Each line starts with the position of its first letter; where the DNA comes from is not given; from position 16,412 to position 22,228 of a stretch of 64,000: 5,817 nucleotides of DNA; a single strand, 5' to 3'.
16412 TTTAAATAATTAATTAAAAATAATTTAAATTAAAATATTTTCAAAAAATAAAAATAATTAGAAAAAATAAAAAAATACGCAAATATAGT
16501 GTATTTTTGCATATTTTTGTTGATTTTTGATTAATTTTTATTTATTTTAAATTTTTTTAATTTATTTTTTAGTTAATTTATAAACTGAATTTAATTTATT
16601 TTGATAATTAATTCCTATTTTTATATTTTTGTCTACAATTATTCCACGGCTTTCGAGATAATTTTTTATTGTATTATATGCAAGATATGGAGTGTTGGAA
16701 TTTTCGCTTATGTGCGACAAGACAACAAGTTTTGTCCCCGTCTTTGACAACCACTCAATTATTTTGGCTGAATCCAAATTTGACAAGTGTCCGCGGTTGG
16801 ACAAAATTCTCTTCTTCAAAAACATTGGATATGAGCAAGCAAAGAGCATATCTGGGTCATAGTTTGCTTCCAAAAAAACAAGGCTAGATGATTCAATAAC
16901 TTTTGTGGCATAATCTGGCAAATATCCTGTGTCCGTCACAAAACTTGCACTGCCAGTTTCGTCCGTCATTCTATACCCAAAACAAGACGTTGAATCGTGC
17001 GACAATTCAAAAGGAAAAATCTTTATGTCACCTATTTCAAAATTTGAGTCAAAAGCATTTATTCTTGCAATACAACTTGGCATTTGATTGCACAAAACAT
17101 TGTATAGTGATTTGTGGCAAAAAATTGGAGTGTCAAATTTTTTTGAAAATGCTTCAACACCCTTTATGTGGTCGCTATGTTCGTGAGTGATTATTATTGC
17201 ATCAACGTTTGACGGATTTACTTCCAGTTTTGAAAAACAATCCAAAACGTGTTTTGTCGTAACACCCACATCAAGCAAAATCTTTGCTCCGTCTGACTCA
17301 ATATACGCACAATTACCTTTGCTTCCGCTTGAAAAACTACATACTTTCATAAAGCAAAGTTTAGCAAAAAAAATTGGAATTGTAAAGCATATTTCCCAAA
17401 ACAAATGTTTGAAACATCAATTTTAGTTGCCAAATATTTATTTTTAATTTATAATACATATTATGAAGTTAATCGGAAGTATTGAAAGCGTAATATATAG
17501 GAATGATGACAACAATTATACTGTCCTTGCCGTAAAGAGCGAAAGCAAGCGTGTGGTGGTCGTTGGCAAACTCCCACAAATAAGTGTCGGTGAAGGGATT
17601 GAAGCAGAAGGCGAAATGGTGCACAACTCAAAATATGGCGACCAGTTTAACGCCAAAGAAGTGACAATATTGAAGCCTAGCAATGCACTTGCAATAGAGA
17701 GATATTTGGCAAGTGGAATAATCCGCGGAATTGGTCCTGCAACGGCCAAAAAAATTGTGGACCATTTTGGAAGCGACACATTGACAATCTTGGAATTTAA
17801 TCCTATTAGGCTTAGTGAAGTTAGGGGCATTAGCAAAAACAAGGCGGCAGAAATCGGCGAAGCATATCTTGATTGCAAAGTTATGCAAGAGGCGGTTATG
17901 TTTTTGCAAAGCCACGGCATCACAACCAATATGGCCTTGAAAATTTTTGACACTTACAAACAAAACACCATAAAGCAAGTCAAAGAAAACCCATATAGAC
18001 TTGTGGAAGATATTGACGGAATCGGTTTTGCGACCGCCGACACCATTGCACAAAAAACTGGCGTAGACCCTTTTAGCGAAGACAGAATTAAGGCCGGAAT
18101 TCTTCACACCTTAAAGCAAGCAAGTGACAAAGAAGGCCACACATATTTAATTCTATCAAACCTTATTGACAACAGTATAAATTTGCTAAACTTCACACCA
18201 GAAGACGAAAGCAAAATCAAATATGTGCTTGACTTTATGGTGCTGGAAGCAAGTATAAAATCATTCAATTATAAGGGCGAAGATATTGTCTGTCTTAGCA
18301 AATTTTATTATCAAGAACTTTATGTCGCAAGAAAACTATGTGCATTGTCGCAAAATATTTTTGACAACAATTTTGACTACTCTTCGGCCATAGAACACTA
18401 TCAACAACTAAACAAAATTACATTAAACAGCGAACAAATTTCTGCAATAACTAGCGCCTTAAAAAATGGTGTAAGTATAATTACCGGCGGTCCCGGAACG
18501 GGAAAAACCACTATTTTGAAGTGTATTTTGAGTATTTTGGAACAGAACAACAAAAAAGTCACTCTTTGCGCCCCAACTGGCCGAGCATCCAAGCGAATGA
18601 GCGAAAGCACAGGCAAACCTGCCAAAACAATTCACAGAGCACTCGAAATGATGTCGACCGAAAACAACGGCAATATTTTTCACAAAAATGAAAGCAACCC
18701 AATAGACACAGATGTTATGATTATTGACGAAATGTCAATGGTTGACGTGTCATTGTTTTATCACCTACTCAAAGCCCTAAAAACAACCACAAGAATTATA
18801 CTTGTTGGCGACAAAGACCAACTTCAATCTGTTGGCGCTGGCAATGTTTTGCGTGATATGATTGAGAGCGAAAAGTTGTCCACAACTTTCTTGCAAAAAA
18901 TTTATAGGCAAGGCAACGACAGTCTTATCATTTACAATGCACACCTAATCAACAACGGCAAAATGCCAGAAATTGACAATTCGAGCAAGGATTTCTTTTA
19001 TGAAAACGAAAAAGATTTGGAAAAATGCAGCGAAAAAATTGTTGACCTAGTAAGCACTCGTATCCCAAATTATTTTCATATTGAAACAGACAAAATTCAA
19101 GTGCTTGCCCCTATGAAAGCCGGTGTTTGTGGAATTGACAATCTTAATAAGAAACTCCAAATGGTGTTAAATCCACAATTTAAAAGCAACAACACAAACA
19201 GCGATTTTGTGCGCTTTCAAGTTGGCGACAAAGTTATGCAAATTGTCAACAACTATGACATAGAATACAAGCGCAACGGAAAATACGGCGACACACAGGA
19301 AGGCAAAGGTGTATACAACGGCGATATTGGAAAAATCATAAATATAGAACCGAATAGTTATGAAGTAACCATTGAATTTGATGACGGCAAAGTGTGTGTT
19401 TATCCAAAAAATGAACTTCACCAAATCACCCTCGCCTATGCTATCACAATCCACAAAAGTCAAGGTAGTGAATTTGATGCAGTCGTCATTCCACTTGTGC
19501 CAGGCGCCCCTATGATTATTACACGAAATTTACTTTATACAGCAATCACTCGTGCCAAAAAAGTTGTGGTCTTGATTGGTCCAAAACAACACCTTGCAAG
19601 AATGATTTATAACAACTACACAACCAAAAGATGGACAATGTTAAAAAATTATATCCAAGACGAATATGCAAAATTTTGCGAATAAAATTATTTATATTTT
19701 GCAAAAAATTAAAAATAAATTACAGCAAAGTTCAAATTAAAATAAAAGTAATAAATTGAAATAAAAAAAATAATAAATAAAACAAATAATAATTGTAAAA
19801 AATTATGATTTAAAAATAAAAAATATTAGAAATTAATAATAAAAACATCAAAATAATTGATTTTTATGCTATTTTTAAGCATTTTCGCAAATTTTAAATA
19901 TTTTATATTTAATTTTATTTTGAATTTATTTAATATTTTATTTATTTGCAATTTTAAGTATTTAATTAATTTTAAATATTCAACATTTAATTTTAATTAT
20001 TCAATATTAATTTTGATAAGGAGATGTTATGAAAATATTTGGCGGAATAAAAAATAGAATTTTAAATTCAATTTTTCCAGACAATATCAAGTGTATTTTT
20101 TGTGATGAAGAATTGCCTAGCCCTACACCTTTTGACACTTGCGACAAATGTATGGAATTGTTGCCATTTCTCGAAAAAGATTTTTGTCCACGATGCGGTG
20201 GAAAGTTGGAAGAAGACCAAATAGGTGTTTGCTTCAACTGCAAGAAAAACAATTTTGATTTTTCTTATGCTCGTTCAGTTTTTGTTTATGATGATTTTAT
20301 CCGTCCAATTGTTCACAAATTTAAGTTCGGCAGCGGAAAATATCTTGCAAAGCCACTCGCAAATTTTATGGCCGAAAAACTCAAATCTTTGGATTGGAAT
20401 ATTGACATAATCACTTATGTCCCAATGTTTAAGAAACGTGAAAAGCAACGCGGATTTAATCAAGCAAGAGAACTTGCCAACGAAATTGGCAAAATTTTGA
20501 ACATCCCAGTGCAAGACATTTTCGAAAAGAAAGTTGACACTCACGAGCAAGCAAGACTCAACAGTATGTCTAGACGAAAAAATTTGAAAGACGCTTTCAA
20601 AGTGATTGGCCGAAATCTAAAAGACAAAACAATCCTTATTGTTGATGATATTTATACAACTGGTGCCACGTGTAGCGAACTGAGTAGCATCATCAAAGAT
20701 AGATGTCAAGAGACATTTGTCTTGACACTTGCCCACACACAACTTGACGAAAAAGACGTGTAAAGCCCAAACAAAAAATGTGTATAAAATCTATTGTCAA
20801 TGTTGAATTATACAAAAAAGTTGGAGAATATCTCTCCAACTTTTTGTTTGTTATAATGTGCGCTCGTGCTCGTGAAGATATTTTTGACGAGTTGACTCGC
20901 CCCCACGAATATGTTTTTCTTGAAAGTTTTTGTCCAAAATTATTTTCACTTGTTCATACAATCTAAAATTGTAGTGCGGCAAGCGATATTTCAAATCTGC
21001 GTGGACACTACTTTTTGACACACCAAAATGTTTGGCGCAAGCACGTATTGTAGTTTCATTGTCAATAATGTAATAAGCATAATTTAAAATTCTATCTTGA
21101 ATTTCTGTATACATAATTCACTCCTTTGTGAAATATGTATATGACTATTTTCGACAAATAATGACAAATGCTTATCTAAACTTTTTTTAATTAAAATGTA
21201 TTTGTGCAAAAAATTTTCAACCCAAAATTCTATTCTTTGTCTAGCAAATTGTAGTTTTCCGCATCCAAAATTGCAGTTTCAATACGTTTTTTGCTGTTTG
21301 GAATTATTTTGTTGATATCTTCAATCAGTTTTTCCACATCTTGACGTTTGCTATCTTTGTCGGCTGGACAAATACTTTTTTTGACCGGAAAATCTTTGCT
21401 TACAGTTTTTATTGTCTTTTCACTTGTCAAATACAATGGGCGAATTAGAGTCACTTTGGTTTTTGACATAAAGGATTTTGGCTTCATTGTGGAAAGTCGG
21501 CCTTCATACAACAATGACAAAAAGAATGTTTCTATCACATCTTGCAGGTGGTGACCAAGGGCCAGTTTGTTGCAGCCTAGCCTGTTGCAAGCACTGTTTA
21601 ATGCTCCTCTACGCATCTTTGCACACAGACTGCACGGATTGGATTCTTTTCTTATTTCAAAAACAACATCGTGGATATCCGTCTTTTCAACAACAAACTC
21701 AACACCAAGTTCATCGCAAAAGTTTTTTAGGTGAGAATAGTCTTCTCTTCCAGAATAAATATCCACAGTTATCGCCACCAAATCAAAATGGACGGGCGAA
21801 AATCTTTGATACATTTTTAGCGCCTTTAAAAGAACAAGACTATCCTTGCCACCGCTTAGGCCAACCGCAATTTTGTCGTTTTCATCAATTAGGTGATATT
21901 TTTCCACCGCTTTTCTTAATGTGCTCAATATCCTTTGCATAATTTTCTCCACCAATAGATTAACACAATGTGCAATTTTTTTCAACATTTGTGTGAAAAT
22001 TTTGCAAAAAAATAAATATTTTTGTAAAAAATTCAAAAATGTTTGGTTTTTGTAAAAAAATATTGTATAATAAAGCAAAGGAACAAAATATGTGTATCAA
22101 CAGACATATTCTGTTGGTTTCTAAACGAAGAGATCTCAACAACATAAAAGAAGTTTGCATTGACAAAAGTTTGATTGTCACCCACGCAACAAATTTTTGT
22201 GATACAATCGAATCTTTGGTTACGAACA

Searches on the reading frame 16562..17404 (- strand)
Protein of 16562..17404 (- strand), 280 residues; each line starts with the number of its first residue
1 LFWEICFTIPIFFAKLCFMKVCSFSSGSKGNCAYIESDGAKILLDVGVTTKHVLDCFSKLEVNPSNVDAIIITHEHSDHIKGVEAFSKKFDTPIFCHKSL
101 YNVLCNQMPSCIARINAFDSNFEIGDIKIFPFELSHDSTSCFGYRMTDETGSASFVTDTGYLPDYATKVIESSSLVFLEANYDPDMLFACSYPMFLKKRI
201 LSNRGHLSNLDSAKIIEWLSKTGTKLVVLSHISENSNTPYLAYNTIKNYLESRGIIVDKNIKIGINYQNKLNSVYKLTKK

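Call 15: search_protein_families(library=pfam, proteins=[window:16562-17404:-], max_evalue=0.001)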
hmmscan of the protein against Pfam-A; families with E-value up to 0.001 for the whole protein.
window:16562-17404:- (280 aa): 6 families
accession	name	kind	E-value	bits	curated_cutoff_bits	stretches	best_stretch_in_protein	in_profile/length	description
PF12706.13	Lactamase_B_2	-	2.4e-22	80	27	1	63-232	27-200/200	Beta-lactamase superfamily domain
PF00753.33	Lactamase_B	-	8.3e-15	55.7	22.7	1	29-111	5-88/196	Metallo-beta-lactamase superfamily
PF23023.1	Anti-Pycsar_Apyc1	-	3.8e-07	30.3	50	1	28-89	18-76/250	Anti-Pycsar protein Apyc1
PF16661.11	Lactamase_B_6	-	9.9e-06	25.5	27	1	35-98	2-67/193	Metallo-beta-lactamase superfamily domain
PF13483.12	Lactamase_B_3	-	0.00032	21.2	24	1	30-82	7-52/160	Beta-lactamase superfamily domain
PF25281.1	MBL_MAP1B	-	0.00032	20.3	37.6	1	22-87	23-85/279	MAP1B MBL-like domain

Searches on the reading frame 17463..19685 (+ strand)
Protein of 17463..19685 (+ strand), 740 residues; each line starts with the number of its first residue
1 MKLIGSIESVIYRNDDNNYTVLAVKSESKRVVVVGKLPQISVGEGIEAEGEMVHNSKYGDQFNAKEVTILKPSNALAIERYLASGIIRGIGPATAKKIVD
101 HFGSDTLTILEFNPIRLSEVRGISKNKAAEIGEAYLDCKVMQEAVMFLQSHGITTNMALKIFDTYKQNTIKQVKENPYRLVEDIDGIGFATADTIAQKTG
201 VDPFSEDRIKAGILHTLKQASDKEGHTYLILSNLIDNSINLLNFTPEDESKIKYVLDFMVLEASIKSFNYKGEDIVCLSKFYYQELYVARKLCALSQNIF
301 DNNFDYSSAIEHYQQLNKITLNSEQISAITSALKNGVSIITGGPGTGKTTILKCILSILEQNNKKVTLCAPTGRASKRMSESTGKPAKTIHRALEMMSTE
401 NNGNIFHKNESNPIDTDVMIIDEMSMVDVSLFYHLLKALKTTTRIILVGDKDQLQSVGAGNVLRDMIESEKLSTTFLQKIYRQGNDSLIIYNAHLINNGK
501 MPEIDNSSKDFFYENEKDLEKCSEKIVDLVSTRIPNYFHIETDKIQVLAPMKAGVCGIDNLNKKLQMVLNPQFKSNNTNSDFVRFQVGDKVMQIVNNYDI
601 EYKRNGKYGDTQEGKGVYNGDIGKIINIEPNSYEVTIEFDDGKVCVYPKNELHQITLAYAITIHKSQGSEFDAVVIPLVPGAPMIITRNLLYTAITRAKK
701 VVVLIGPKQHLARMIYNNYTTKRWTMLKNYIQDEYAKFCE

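Call 15: search_protein_families(library=pfam, proteins=[window:17463-19685:+], max_evalue=0.001)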
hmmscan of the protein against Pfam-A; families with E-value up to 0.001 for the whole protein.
window:17463-19685:+ (740 aa): 16 families
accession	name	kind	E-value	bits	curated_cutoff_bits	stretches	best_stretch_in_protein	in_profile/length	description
PF13245.12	AAA_19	-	2.7e-45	154.3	25.1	1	325-458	1-133/134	AAA domain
PF13604.12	AAA_30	-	2.2e-43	148.7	27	1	320-503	1-176/191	AAA domain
PF14490.11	HHH_RecD2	-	1.3e-41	140.8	27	2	140-228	4-92/92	ATP-dependent RecD2 DNA helicase HHH domain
PF23139.1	OB_YrrC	-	1.3e-20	73.5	27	1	2-72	3-76/76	ATP-dependent DNA helicase YrrC, OB-fold domain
PF13538.12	UvrD_C_2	-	2.8e-17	62.7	27.4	1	657-705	1-52/52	UvrD-like helicase C-terminal domain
PF18335.7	SH3_13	-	3.6e-17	62.3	41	1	561-639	1-65/65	ATP-dependent RecD-like DNA helicase SH3 domain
PF01443.25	Viral_helicase1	-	1.3e-14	55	21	2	339-473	2-117/228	Viral superfamily 1 RNA helicase core domain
PF13086.12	AAA_11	-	2.4e-12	47.6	27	1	321-379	2-68/257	AAA domain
PF14520.12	HHH_5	-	1.2e-07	32.6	27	1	87-131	7-51/57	Helix-hairpin-helix domain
PF05970.20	PIF1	-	1.4e-06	28.5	25.9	1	324-441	5-128/223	PIF1-like helicase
PF09848.15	SLFN-g3_helicase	-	4.3e-06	26.7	24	1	337-499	3-178/354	Schlafen group 3, DNA/RNA helicase domain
PF13401.12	AAA_22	-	1.1e-05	26.1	27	1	335-453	5-125/130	AAA domain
PF00580.27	UvrD-helicase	-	1.1e-05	25.7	23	1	321-389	1-71/271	UvrD/REP helicase N-terminal domain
PF05127.21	NAT10_TcmA_helicase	-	1.8e-05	25.2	22.7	1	339-441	1-115/176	RNA cytidine acetyltransferase NAT10/TcmA, helicase domain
PF00437.27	T2SSE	-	6.3e-05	22.2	24.9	1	315-366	120-173/370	Type II/IV secretion system protein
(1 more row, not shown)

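Call 41: list_cluster_members(proteins=[P0157, window:17463-19682:+, P0001])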
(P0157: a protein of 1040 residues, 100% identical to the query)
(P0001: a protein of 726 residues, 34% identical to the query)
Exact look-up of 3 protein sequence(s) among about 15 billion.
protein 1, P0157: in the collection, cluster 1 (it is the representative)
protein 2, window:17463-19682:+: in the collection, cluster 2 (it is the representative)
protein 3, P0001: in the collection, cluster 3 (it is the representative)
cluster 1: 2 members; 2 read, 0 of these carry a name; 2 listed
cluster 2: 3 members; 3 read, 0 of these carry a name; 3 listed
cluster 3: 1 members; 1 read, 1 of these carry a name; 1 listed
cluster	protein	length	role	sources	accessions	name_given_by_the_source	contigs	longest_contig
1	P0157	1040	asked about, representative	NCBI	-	-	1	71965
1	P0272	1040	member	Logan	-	-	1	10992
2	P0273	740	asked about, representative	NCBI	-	-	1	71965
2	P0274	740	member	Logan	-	-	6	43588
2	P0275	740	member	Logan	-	-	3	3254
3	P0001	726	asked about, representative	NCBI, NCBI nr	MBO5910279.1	MAG: hypothetical protein J6Q15_02095, partial [Clostridia bacterium] | hypothetical protein [Clostridia bacterium]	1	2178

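Call 42: find_encoding_contigs(protein=window:17463-19682:+, flank=10000, max_places=5)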
Protein window:17463-19682:+ (740 aa): no gene with exactly this product is on record in the collection.

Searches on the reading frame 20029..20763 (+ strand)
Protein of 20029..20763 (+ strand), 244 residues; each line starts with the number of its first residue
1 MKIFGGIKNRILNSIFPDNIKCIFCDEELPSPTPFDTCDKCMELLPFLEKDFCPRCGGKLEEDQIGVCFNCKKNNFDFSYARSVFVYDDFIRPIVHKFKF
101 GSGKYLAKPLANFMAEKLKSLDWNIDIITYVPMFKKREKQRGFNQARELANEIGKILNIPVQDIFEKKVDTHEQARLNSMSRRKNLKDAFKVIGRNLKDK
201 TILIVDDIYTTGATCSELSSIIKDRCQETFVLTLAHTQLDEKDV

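Call 15: search_protein_families(library=pfam, proteins=[window:20029-20763:+], max_evalue=0.001)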
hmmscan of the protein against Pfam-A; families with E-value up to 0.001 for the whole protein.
window:20029-20763:+ (244 aa): 3 families
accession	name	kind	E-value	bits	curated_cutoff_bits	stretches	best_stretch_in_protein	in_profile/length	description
PF18912.6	DZR_2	-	4.2e-09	36.5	27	1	11-71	1-55/56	Double zinc ribbon domain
PF00156.33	Pribosyltran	-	2.7e-05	24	26.3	1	144-218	42-106/158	Phosphoribosyl transferase domain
PF15610.12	PRTase_3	-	0.0003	20.7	28.7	1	166-227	100-164/264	PRTase ComF-like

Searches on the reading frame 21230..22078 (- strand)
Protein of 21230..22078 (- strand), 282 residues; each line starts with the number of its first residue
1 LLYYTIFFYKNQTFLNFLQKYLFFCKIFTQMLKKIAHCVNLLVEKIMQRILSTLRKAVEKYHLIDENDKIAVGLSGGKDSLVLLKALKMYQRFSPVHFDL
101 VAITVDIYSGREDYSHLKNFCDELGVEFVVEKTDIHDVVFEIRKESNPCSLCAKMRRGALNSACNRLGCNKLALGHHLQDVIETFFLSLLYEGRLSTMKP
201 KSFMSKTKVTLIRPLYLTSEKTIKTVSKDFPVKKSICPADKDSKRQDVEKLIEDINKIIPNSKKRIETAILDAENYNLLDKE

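Call 70: search_protein_families(library=pfam, proteins=[window:21230-22078:-], max_evalue=0.00001)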
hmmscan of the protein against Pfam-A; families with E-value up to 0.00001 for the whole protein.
window:21230-22078:- (282 aa): 1 family
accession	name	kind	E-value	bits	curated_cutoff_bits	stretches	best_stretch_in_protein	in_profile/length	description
PF01171.26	ATP_bind_3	-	1.3e-20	74.3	27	1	69-229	1-158/182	PP-loop family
